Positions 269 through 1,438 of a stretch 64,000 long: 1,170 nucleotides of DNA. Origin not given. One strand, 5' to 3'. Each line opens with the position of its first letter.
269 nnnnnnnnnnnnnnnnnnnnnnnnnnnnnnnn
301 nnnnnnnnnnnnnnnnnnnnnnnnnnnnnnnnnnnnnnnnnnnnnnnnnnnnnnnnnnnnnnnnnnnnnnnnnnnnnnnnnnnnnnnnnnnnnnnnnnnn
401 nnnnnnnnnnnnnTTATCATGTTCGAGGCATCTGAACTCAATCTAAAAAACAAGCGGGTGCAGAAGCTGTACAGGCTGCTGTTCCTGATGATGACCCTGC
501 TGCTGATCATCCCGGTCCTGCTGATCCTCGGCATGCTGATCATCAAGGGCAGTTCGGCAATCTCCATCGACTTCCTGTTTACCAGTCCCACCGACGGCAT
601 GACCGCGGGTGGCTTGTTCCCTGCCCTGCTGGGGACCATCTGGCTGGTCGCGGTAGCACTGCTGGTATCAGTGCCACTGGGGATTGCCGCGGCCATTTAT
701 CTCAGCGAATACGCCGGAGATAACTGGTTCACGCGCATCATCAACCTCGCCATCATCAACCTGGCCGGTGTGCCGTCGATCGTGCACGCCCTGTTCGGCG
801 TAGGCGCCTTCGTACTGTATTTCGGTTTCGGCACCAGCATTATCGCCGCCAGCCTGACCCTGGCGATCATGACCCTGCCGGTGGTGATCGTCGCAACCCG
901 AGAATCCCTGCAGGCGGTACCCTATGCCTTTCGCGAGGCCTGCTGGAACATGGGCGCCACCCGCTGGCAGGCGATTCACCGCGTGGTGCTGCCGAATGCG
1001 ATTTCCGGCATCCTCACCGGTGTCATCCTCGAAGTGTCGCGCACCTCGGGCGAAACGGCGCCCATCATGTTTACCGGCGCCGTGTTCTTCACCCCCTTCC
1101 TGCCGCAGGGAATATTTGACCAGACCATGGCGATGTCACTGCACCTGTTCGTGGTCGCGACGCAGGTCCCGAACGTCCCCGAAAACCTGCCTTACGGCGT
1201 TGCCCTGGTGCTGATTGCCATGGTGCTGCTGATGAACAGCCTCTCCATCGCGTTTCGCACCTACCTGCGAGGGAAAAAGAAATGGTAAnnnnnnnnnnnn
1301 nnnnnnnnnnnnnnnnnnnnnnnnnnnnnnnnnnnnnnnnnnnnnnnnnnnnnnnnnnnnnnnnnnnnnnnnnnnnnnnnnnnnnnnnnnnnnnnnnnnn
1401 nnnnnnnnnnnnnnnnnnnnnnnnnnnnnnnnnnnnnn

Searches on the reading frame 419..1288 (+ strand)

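Call 50: search_protein_families(library=pfam, proteins=[window:419-1288:+], max_evalue=0.0001)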
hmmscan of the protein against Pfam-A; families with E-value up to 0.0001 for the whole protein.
window:419-1288:+ (289 aa): 1 family
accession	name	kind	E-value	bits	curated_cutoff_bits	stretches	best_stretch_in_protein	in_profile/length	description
PF00528.27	BPD_transp_1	-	1.2e-20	74.4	26.4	1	85-284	2-179/184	Binding-protein-dependent transport system inner membrane component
